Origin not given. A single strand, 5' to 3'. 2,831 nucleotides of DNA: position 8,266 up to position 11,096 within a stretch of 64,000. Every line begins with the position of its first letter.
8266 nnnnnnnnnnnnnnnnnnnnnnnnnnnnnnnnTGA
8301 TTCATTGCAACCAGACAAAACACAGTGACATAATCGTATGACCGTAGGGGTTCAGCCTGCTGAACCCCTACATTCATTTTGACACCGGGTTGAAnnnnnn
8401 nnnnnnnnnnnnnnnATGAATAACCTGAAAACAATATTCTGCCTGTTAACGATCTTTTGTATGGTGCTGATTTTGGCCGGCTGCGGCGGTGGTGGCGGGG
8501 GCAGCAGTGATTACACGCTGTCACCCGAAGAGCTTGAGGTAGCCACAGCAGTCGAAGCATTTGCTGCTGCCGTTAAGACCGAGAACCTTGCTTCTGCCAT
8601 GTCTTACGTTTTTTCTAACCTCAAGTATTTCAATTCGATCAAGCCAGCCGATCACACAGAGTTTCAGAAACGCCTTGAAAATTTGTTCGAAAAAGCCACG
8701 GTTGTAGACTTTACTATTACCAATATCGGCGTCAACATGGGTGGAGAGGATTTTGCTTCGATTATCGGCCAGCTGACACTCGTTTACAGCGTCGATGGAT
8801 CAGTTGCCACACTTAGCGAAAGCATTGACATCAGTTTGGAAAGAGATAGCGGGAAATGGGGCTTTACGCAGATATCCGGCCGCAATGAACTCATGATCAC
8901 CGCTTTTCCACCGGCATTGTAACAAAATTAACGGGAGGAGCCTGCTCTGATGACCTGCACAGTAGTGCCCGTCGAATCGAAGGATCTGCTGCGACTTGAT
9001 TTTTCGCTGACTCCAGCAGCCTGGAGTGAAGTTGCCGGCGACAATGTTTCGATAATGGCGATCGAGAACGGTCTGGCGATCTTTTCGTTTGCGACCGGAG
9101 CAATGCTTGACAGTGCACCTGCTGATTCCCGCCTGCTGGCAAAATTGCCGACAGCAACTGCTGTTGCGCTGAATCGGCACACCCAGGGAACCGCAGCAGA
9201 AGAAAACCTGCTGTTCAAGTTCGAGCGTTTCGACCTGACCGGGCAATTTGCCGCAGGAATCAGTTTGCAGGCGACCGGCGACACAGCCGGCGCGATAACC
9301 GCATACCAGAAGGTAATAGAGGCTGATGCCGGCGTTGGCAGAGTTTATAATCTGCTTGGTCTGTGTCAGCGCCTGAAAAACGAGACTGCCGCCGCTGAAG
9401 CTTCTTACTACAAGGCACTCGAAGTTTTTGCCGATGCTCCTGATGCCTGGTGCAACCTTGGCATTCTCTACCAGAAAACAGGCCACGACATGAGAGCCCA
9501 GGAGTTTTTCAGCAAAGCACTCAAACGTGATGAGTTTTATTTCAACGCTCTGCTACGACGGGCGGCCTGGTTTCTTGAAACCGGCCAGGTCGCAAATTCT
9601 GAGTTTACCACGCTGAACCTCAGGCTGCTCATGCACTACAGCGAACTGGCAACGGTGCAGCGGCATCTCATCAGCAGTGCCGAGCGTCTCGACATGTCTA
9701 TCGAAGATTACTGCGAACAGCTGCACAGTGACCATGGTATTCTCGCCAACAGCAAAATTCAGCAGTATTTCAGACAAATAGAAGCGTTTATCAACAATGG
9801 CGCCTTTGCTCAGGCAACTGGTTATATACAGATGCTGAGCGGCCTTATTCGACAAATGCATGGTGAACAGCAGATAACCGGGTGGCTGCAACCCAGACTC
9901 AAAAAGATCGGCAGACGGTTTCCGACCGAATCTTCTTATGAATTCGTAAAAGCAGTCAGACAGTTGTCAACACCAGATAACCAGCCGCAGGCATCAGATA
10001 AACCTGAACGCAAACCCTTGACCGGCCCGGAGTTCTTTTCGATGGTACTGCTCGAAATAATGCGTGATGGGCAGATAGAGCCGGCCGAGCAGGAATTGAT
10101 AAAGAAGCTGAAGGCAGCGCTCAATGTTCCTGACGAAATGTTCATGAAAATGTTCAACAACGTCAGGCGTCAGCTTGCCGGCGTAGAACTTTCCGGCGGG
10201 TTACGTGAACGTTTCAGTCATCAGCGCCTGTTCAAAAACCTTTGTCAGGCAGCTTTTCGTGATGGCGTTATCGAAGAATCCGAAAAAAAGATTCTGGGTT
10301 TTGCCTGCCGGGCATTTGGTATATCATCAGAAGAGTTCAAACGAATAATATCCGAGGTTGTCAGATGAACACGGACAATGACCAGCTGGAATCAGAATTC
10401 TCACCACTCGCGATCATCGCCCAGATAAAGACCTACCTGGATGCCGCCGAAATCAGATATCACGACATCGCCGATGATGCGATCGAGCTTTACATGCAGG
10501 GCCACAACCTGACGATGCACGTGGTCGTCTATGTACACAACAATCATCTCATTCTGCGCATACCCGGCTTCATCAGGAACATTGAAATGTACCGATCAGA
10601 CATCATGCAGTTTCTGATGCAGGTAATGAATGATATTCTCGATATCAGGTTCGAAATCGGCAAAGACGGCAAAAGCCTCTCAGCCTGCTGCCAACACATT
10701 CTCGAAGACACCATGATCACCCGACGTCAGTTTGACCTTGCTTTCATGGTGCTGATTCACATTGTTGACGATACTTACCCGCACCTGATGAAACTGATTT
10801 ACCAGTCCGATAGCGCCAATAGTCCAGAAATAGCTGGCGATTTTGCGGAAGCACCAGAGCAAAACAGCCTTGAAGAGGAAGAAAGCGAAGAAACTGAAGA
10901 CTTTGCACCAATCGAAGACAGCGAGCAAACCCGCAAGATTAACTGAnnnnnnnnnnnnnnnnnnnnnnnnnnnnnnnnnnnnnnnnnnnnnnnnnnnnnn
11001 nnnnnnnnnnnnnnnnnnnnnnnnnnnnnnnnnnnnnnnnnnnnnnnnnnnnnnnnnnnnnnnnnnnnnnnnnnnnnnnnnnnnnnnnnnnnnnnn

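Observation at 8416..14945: Co-directional gene string of poorly characterised domain proteins (lipoprotein, TPR-TerB, YbjN-like, secreted protein, HEAT-TM protein, STAS) ending at a solitary flagellin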

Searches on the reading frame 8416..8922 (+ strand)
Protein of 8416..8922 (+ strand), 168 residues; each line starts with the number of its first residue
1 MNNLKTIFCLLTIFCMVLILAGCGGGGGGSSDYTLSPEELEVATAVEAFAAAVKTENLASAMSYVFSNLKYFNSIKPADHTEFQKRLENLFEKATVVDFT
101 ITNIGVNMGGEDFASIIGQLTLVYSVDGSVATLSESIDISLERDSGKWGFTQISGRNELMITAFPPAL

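Call 3: search_protein_families(library=pfam, proteins=[window:8416-8922:+], max_evalue=0.1)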
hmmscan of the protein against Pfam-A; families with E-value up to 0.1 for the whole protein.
window:8416-8922:+ (168 aa): 3 families
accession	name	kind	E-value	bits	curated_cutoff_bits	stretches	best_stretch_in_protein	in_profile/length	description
PF13474.12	SnoaL_3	-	0.0023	18.7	22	1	42-153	1-114/121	SnoaL-like domain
PF04370.17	DUF508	-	0.0064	16.7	25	1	49-101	94-145/149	Domain of unknown function (DUF508)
PF24802.1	DUF7703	-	0.031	14.2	27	1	13-101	131-220/269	Domain of unknown function (DUF7703)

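Call 23: search_protein_families(library=ncbifam, proteins=[window:8416-8922:+], max_evalue=0.01)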
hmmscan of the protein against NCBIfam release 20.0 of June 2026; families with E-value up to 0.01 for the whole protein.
window:8416-8922:+ (168 aa): 0 families

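Call 65: search_protein_families(library=padloc, proteins=[window:8416-8922:+], max_evalue=0.01)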
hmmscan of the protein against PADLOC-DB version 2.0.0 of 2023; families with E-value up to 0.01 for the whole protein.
window:8416-8922:+ (168 aa): 0 families

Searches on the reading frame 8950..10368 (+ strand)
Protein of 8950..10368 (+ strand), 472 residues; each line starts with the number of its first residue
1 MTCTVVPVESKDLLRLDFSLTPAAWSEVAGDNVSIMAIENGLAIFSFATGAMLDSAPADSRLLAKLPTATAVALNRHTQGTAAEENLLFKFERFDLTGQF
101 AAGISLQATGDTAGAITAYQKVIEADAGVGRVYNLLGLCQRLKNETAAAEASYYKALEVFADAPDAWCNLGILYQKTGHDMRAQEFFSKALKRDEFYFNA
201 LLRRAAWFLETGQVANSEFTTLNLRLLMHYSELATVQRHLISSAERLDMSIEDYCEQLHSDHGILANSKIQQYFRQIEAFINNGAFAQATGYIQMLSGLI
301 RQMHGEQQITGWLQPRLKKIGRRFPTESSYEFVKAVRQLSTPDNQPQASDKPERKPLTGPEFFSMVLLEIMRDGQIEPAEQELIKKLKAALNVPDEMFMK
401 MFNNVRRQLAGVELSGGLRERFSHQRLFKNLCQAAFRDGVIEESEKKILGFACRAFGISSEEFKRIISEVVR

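Call 3: search_protein_families(library=pfam, proteins=[window:8950-10368:+], max_evalue=0.1)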
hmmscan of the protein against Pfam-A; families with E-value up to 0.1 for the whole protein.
window:8950-10368:+ (472 aa): 13 families
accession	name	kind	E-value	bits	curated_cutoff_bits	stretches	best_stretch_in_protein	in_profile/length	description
PF00515.34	TPR_1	-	5.2e-13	48.6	27.8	2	164-195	1-32/34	Tetratricopeptide repeat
PF13181.12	TPR_8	-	1.6e-10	40.7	25.7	1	165-195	2-32/34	Tetratricopeptide repeat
PF13431.12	TPR_17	-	3e-09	36.9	24.4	1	153-185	2-34/34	Tetratricopeptide repeat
PF07719.23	TPR_2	-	3.8e-09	36.4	27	1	164-195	1-32/34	Tetratricopeptide repeat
PF13414.12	TPR_11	-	1.6e-07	31.4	26.8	1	143-178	7-42/42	TPR repeat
PF13424.12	TPR_12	-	2.9e-07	31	30.1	2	131-194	4-75/77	Tetratricopeptide repeat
PF13432.12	TPR_16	-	1.2e-06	29.2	32.7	1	100-160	1-59/65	Tetratricopeptide repeat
PF05099.18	TerB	-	1.5e-06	28.9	24.4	1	424-466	74-116/118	Tellurite resistance protein TerB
PF13428.12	TPR_14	-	0.0001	23.1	23.5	0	137-172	8-43/44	Tetratricopeptide repeat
PF14559.12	TPR_19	-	0.00021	22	25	1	145-195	6-56/68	Tetratricopeptide repeat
PF13174.12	TPR_6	-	0.00063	20.7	26.3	1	100-124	4-28/33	Tetratricopeptide repeat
PF13176.12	TPR_7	-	0.062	13.9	27.9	0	169-194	4-31/36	Tetratricopeptide repeat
PF24575.1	TPR_Slam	-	0.066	14.1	35.2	0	99-135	50-86/104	Surface lipoprotein assembly modifier, N-terminal TPR repeats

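Call 23: search_protein_families(library=ncbifam, proteins=[window:8950-10368:+], max_evalue=0.01)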
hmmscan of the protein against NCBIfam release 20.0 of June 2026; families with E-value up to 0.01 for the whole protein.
window:8950-10368:+ (472 aa): 10 families
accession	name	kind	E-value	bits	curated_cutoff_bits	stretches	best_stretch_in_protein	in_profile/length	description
TIGR02521.1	type_IV_pilW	equivalog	1.6e-07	31.1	154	1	101-217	70-188/234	type IV pilus biogenesis/stability protein PilW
TIGR02917.1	PEP_TPR_lipo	equivalog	4.4e-06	24.9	312.2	1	108-212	409-547/899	XrtA/PEP-CTERM system TPR-repeat protein PrsT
NF006948.0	PRK09430.1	equivalog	1.5e-05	24.7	162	1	426-469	130-174/267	co-chaperone DjlA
NF040959.1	MamA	equivalog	1.9e-05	24.2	200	1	92-191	67-166/204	magnetosome protein MamA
NF033920.0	C39_PA2778_fam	equivalog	3.6e-05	23.3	150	1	100-193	160-253/255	PA2778 family cysteine peptidase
NF002725.1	PRK02603.1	equivalog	0.0001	22.4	143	1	101-185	40-127/173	photosystem I assembly protein Ycf3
NF033762.1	social_mot_Tgl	equivalog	0.00036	20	225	1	99-192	34-128/252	social motility TPR repeat lipoprotein Tgl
NF033758.1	gliding_GltE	equivalog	0.0004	19.5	225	1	102-219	92-209/411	adventurous gliding motility TPR repeat lipoprotein GltE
TIGR02552.1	LcrH_SycD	equivalog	0.001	18.8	104.8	1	93-205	15-129/136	SycD/LcrH family type III secretion system chaperone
TIGR02795.1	tol_pal_ybgF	equivalog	0.0076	16.8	90.1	0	137-191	46-103/119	tol-pal system protein YbgF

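Call 65: search_protein_families(library=padloc, proteins=[window:8950-10368:+], max_evalue=0.01)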
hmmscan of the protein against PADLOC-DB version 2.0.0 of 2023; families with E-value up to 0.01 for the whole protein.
window:8950-10368:+ (472 aa): 1 family
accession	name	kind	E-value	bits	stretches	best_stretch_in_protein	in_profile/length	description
PDLC05027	PDC-S48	-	7.7e-05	19.9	0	424-468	270-314/411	-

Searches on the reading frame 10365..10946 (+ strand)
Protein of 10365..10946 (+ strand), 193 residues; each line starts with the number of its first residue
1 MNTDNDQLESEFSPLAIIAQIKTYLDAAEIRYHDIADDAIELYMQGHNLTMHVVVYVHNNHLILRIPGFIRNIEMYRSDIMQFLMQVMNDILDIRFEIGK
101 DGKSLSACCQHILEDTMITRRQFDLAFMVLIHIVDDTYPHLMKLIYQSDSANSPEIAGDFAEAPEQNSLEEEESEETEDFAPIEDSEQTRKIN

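Call 3: search_protein_families(library=pfam, proteins=[window:10365-10946:+], max_evalue=0.1)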
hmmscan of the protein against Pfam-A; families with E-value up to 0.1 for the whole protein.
window:10365-10946:+ (193 aa): 2 families
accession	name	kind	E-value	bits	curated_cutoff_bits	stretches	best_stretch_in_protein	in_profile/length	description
PF10722.14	YbjN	-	0.00017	22.2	22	1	19-141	3-124/126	Putative bacterial sensory transduction regulator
PF22550.1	CesT_Tir_1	-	0.05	14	27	1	18-104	5-90/131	CesT_Tir_1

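Call 23: search_protein_families(library=ncbifam, proteins=[window:10365-10946:+], max_evalue=0.01)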
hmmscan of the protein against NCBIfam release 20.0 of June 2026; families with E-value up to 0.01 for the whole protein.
window:10365-10946:+ (193 aa): 0 families

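Call 33: find_homologous_proteins(query=window:10365-10946:+, max_evalue=0.001)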
Query window:10365-10946:+ (193 aa): 77 proteins with E <= 0.001 among 108 candidates.
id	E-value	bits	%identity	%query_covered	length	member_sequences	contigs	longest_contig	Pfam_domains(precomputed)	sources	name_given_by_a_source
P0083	8.7e-122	422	100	100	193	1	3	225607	-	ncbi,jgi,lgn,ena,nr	ncbi:MAG: hypothetical protein CVV42_03280 [Candidatus Riflebacteria bacterium HGW-Riflebacteria-2]|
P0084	4.1e-100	351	83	100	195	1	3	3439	-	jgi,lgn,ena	-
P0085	7.9e-98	344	81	100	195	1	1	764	-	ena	-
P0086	3.3e-97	342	81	100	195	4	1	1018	-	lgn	-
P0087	4.6e-97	341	81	100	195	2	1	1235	-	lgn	-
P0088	1.9e-96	339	81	100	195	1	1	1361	-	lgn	-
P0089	2.2e-96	339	81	100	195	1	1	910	-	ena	-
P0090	5.1e-96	338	81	100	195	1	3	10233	-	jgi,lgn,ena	-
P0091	3.3e-90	319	81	96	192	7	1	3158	-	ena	-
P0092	9.2e-84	298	71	100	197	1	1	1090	PF10722.15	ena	-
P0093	2.1e-83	297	71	100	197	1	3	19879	PF10722.15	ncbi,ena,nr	ncbi:MAG TPA: hypothetical protein DCG57_21035 [Candidatus Riflebacteria bacterium]|nr:hypothetical 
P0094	2.5e-83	296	70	100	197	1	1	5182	PF10722.15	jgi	jgi:hypothetical protein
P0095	8.1e-83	295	70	100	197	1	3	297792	PF10722.15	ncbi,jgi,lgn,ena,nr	ncbi:MAG: hypothetical protein CVV41_14545 [Candidatus Riflebacteria bacterium HGW-Riflebacteria-1]|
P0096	1.1e-82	294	70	100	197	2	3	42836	-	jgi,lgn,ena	-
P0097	3.2e-82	293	83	84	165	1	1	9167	-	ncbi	-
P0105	2.4e-74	267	67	100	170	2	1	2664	PF10722.15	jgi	jgi:hypothetical protein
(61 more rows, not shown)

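Call 41: search_solved_structures(query=A2, max_evalue=1)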
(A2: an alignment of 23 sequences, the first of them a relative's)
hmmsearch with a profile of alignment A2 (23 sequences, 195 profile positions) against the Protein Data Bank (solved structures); distinct sequences matched with E-value up to 1: 1.
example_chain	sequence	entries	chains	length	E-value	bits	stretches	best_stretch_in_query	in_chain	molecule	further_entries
4c46_A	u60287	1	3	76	0.37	13.5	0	59-95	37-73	GENERAL CONTROL PROTEIN GCN4, GENERAL CONTROL PROTEIN GCN4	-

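Call 45: predict_structure(alignment_id=A2)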
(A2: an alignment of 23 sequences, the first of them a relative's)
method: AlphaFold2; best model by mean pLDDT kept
length: 193 residues; sequences in the alignment: 23
mean_pLDDT: 75.3   pTM: 0.64
mean pLDDT of the five models: 75.3, 74.9, 74.6, 73.9, 73.4
residues with pLDDT >= 90: 92; 70-90: 43; 50-70: 6; < 50: 52
segments of 3 or more residues with pLDDT < 50: 1-8, 151-193
pLDDT, mean of each block of 10 residues (from residue 1): 47 83 94 95 84 92 92 91 93 90 92 84 90 89 80 37 31 35 40 44
secondary structure, 60 per line:
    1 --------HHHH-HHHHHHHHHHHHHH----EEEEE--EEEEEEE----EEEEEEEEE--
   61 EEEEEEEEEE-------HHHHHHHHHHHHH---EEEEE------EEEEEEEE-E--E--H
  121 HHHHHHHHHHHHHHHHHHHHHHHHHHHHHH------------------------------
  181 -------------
elements in order: H9-12 H14-27 E32-36 E39-45 E50-58 E61-70 H78-90 E94-98 E105-112 H120-150

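Call 65: search_protein_families(library=padloc, proteins=[window:10365-10946:+], max_evalue=0.01)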
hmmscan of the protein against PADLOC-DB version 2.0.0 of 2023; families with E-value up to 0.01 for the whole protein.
window:10365-10946:+ (193 aa): 0 families

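Call 70: search_protein_representatives(alignment_id=A2)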
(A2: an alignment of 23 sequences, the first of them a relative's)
Query: 23 sequences, 195 profile positions. Proteins with E-value up to 0.001 (for the whole library): 13; up to 1e-10: 12; up to 1e-30: 10. The best 13 are listed.
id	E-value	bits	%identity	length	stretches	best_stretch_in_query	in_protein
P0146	7.4e-86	302.9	-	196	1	3-195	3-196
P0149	4.8e-77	274.2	-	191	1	2-189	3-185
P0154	3.2e-72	258.4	-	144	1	16-152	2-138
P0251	2.4e-63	229.5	-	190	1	11-195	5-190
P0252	6.1e-59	215.1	-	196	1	14-195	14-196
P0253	5.7e-52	192.4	-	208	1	16-191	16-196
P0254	4.9e-49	182.8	-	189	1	10-169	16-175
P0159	1.3e-42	161.8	-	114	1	86-195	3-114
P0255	9.8e-40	152.5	-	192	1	5-167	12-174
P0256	1.7e-36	141.9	-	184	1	4-160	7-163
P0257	2.8e-15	72.7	-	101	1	99-195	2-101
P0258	1.1e-12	64.2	-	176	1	6-158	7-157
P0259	9.7e-05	38.3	-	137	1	22-146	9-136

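Call 71: find_encoding_contigs(protein=P0258, flank=10000, max_places=3)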
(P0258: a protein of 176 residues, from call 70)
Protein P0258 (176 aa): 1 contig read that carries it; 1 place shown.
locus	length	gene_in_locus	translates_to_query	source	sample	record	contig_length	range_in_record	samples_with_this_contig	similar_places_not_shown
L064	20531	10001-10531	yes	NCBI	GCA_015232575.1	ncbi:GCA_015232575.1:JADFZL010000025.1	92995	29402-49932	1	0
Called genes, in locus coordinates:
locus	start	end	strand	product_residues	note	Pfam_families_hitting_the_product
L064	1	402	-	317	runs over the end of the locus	PF00248:Aldo_ket_red, PF13187:Fer4_9 (faint), PF12838:Fer4_7, PF00037:Fer4 (weak), PF12797:Fer4_2 (faint), PF13237:Fer4_10 (weak), PF14697:Fer4_21 (weak), PF00037:Fer4 (weak), +1 more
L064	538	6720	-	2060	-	PF00672:HAMP (faint), PF00211:Guanylate_cyc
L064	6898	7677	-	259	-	-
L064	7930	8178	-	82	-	-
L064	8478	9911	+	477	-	PF00515:TPR_1 (faint), PF07719:TPR_2 (faint), PF13176:TPR_7 (faint), PF13181:TPR_8 (faint), PF13414:TPR_11 (faint), PF13431:TPR_17 (faint), PF13424:TPR_12 (weak)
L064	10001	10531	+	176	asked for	-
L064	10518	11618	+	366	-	-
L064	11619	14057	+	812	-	PF02985:HEAT (faint), PF13513:HEAT_EZ (faint), PF13646:HEAT_2 (weak)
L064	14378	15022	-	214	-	PF07494:Reg_prop (faint), PF08450:SGL (faint)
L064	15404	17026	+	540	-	PF01979:Amidohydro_1, PF07969:Amidohydro_3 (faint), PF13382:Adenine_deam_C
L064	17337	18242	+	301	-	PF08478:POTRA_1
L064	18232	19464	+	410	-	PF11104:PilM_2 (weak), PF14450:FtsA, PF02491:SHS2_FTSA, PF06723:MreB_Mbl, PF06277:EutA (weak), PF14450:FtsA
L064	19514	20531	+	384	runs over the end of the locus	PF00091:Tubulin, PF12327:FtsZ_C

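Call 72: find_encoding_contigs(protein=P0259, flank=8000, max_places=3)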
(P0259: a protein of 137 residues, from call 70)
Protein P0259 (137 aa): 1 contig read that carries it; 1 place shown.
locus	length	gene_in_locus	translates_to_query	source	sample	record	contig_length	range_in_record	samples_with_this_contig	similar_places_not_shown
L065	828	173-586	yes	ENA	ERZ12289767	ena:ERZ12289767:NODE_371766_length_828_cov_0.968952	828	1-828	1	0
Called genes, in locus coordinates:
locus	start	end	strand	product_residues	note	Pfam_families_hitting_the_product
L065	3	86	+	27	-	?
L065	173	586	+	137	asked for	PF10722:YbjN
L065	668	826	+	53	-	?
